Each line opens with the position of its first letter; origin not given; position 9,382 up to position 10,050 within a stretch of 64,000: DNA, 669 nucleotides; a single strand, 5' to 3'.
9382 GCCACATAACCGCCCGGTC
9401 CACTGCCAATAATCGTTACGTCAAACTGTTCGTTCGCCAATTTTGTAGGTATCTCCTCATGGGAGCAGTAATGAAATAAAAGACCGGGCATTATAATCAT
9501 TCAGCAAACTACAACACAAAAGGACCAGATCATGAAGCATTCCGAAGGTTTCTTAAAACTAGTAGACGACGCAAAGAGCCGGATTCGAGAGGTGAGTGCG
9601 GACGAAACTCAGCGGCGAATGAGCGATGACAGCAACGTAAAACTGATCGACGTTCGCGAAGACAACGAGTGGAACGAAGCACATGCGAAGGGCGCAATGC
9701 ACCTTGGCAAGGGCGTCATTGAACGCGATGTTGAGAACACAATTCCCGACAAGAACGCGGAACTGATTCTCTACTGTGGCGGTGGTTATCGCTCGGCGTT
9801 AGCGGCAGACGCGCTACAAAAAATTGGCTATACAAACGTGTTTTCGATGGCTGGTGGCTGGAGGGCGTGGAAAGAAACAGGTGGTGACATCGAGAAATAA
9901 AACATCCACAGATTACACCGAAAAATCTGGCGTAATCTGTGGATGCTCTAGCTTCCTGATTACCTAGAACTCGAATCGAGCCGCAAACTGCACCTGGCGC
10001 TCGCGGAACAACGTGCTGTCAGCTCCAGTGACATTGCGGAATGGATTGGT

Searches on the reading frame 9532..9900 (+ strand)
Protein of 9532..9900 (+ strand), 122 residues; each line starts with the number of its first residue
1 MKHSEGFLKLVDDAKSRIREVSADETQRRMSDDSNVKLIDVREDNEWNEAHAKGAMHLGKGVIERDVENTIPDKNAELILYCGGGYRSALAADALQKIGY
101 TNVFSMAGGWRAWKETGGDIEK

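Call 37: search_protein_families(library=pfam, proteins=[window:9532-9900:+])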
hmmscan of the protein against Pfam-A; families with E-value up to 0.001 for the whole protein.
window:9532-9900:+ (122 aa): 1 family
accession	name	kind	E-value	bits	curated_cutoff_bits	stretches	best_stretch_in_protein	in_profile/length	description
PF00581.25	Rhodanese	-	1.2e-21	77.5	22.2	1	23-115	2-101/102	Rhodanese-like domain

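Call 46: find_encoding_contigs(protein=window:9532-9900:+, flank=10000, max_places=10)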
Protein window:9532-9900:+ (122 aa): 2 contigs read that carry it; 2 places shown.
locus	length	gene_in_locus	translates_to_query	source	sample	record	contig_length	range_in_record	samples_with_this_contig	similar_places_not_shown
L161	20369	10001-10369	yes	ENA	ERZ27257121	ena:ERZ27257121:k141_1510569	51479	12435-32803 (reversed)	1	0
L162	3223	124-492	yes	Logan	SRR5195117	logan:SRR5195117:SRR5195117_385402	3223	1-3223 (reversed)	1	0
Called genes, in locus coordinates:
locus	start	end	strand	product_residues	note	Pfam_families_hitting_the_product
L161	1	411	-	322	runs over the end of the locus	PF00291:PALP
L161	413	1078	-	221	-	PF21948:LplA-B_cat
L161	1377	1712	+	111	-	-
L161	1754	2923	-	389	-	PF00092:VWA (weak), PF13519:VWA_2 (weak)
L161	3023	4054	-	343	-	PF18914:DUF5666 (weak), PF00691:OmpA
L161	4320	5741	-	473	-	PF00364:Biotin_lipoyl, PF25997:BSH_YhbJ (faint), PF02817:E3_binding, PF00198:2-oxoacid_dh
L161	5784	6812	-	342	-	PF02779:Transket_pyr, PF02780:Transketolase_C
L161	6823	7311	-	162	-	PF13650:Asp_protease_2, PF13975:gag-asp_proteas (weak)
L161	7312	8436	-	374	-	PF00676:E1_dh, PF13292:DXP_synthase_N (weak)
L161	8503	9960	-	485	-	PF00890:FAD_binding_2 (weak), PF01134:GIDA, PF07992:Pyr_redox_2, PF12831:FAD_oxidored, PF13450:NAD_binding_8 (weak), PF13738:Pyr_redox_3, PF00070:Pyr_redox, PF02852:Pyr_redox_dim, +2 more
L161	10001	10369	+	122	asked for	PF00581:Rhodanese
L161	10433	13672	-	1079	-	PF13620:CarboxypepD_reg, PF13715:CarbopepD_reg_2, PF17210:SdrD_B (faint), PF22904:NOMO1-like_2nd (faint), PF14686:fn3_3 (faint), PF25183:OMP_b-brl_4, PF00593:TonB_dep_Rec_b-barrel (weak), PF25183:OMP_b-brl_4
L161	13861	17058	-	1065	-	PF13620:CarboxypepD_reg, PF13715:CarbopepD_reg_2, PF25183:OMP_b-brl_4, PF00593:TonB_dep_Rec_b-barrel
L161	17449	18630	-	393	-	PF00108:Thiolase_N, PF02803:Thiolase_C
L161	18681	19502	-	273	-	PF06271:RDD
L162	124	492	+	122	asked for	PF00581:Rhodanese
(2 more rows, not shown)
